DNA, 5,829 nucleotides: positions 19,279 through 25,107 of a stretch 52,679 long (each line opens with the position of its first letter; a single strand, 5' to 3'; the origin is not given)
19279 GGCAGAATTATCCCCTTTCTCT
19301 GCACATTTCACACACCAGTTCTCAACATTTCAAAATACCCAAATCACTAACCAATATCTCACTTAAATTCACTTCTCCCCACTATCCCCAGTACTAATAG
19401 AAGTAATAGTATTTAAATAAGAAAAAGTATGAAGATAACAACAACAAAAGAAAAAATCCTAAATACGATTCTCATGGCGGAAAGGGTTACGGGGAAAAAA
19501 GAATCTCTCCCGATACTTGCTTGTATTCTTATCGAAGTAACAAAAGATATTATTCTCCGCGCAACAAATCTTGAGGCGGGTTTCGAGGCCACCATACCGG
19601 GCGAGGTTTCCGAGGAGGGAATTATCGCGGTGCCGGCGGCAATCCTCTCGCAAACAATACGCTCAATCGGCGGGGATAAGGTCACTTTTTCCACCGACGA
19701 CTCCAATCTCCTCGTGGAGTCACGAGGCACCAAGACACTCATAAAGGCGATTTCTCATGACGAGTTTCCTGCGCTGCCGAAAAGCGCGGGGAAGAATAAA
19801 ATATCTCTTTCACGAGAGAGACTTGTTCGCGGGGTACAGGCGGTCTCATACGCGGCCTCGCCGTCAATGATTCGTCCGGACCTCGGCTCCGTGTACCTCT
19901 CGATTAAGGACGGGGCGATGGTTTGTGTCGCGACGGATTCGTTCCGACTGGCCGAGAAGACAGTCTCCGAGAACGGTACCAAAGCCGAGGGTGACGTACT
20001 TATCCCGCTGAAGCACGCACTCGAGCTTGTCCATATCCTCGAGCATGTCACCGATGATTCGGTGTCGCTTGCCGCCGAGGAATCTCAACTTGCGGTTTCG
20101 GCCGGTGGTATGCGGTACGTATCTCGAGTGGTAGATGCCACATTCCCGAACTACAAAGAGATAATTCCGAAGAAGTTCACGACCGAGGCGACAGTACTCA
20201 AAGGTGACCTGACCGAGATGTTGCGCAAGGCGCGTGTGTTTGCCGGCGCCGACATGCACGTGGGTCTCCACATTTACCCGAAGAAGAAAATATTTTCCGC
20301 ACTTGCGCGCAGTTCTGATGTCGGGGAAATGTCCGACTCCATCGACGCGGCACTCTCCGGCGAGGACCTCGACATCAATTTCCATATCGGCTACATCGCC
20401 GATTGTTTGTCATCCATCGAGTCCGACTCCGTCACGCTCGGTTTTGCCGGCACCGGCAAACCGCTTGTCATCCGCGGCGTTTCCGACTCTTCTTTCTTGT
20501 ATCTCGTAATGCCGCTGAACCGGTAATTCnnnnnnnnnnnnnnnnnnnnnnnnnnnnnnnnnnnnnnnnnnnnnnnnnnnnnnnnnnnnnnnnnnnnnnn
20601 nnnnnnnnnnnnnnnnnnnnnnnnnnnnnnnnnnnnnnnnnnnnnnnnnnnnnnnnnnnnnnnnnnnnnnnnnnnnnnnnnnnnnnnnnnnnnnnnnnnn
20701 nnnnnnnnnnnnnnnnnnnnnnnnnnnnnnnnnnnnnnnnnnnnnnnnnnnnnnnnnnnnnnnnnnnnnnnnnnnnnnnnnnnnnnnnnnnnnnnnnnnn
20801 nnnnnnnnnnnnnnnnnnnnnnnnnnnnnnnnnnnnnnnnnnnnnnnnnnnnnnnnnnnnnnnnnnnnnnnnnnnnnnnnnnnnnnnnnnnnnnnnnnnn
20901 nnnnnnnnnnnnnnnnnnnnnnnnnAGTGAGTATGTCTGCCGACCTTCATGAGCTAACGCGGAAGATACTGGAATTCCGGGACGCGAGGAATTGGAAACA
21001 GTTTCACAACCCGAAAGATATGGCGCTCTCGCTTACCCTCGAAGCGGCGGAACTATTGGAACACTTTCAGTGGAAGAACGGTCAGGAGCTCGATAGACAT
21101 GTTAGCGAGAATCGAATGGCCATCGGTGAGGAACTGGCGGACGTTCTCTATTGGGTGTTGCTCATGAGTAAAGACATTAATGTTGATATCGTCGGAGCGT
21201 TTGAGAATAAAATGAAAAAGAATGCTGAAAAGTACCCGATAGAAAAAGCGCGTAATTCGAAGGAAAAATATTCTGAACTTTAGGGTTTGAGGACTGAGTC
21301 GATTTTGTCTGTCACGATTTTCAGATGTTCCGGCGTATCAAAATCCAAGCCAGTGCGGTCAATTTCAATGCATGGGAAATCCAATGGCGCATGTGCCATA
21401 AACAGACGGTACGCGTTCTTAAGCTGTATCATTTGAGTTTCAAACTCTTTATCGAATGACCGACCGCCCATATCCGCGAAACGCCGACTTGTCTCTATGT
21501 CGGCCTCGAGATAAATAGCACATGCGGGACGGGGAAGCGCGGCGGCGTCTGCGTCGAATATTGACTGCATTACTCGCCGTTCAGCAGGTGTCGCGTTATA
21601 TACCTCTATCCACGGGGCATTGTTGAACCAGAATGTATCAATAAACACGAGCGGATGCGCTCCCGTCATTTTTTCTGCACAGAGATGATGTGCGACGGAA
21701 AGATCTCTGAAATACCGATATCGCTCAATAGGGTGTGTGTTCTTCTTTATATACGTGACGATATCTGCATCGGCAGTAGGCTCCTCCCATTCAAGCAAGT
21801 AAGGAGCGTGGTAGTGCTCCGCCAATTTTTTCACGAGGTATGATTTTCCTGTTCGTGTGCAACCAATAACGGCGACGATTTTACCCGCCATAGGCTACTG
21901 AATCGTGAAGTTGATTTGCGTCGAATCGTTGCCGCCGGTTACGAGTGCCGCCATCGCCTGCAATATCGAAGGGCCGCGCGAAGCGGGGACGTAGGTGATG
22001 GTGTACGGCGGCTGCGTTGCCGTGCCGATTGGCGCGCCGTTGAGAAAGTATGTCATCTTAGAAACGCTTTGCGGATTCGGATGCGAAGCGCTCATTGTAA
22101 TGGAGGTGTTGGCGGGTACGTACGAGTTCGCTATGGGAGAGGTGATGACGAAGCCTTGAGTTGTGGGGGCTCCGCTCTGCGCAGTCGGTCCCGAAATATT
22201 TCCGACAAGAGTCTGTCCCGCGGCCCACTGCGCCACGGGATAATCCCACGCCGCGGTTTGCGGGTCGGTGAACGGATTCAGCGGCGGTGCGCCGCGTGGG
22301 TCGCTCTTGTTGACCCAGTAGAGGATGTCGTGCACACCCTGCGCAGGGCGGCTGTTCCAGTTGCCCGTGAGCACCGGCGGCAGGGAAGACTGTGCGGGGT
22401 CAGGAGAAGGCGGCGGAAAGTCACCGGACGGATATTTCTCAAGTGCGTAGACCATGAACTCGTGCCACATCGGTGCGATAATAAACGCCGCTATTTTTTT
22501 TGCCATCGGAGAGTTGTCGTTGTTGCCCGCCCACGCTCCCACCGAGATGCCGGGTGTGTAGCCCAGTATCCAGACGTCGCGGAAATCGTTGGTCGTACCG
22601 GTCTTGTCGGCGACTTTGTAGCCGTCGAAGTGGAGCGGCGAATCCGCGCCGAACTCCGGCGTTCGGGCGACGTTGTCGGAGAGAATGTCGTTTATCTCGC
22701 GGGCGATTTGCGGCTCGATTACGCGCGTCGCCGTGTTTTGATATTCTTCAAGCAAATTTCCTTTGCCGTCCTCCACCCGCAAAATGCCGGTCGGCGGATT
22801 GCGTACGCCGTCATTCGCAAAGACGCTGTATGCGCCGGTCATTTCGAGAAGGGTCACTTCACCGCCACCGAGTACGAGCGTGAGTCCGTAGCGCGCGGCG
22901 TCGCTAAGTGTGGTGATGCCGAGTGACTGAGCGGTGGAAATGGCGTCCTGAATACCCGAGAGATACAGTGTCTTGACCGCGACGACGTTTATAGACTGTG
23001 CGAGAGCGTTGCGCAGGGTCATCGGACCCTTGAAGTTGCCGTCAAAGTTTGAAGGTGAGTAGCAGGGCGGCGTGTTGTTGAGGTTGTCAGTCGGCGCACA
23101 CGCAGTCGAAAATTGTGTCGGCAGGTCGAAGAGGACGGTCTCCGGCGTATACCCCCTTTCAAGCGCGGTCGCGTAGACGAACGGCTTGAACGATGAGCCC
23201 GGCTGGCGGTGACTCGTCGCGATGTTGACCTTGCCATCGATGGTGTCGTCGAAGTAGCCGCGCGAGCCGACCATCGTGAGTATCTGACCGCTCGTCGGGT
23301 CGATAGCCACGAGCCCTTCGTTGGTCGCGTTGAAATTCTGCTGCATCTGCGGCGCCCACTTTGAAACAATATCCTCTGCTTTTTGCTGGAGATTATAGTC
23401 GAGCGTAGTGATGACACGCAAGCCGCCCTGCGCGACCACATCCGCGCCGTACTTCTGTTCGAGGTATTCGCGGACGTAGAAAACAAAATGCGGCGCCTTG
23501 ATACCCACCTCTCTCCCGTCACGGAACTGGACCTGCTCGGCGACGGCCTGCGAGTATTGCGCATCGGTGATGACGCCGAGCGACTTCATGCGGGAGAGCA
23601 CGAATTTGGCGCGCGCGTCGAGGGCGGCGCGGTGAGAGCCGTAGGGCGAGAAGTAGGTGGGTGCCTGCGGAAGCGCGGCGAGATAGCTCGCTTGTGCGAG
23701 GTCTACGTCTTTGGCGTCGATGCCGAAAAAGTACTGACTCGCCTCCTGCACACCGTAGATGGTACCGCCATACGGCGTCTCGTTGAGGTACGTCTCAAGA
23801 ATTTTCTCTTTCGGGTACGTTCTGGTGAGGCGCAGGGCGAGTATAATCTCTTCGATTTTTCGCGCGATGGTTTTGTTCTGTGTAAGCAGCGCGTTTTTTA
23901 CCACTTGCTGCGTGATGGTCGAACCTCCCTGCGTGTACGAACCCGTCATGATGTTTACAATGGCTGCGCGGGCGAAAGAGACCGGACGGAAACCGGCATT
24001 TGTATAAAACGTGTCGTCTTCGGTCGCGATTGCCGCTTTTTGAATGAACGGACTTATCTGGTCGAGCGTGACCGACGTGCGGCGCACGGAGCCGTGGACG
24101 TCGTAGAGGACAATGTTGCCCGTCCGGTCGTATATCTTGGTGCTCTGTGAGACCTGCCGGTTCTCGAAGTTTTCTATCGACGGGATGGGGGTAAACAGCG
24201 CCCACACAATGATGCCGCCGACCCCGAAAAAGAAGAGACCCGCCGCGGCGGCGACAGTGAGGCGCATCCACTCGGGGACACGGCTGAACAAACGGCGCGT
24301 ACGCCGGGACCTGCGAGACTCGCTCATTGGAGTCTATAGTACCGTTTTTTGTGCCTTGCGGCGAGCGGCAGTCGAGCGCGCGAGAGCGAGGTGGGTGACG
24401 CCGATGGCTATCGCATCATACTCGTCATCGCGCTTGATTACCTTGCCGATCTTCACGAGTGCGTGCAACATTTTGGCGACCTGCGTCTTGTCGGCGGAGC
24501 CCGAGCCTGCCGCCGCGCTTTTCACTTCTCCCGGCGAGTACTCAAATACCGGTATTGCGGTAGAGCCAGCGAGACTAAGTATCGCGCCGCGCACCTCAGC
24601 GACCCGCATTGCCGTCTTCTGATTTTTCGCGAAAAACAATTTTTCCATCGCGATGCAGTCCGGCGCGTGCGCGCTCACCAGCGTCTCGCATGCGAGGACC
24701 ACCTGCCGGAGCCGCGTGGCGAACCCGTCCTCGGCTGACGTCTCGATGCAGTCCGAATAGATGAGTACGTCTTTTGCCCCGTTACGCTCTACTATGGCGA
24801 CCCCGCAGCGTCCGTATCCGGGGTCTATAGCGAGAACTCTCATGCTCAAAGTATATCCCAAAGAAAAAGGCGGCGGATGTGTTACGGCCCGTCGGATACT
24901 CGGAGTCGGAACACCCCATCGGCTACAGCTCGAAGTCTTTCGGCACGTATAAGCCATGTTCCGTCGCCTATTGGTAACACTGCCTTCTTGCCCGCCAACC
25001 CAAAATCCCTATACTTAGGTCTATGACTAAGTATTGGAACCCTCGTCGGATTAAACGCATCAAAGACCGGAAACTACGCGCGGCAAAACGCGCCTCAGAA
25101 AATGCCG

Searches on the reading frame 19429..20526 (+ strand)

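Call 13: search_protein_families(library=pfam, proteins=[window:19429-20526:+], max_evalue=0.001)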
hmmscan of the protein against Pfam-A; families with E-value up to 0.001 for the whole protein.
window:19429-20526:+ (365 aa): 3 families
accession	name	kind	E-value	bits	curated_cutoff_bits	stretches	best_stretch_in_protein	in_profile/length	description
PF00712.24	DNA_pol3_beta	-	3.2e-24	85.8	24.4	2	1-117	1-120/120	DNA polymerase III beta subunit, N-terminal domain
PF02768.20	DNA_pol3_beta_3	-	1e-20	74.2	27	1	243-363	1-120/121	DNA polymerase III beta subunit, C-terminal domain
PF02767.21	DNA_pol3_beta_2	-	1.4e-19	70.9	27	1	127-241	2-116/116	DNA polymerase III beta subunit, central domain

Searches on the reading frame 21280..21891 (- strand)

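Call 13: search_protein_families(library=pfam, proteins=[window:21280-21891:-], max_evalue=0.001)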
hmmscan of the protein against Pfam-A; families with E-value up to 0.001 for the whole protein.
window:21280-21891:- (203 aa): 1 family
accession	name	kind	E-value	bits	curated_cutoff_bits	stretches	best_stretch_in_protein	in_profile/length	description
PF13521.12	AAA_28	-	3.3e-05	24.6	27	1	6-134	2-122/164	AAA domain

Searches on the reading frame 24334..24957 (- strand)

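Call 13: search_protein_families(library=pfam, proteins=[window:24334-24957:-], max_evalue=0.001)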
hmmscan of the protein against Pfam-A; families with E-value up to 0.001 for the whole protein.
window:24334-24957:- (207 aa): 1 family
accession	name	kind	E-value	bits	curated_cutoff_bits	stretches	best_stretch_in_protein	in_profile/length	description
PF02075.23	RuvC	-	1.4e-37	129.3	22.2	1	41-189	1-148/148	Crossover junction endodeoxyribonuclease RuvC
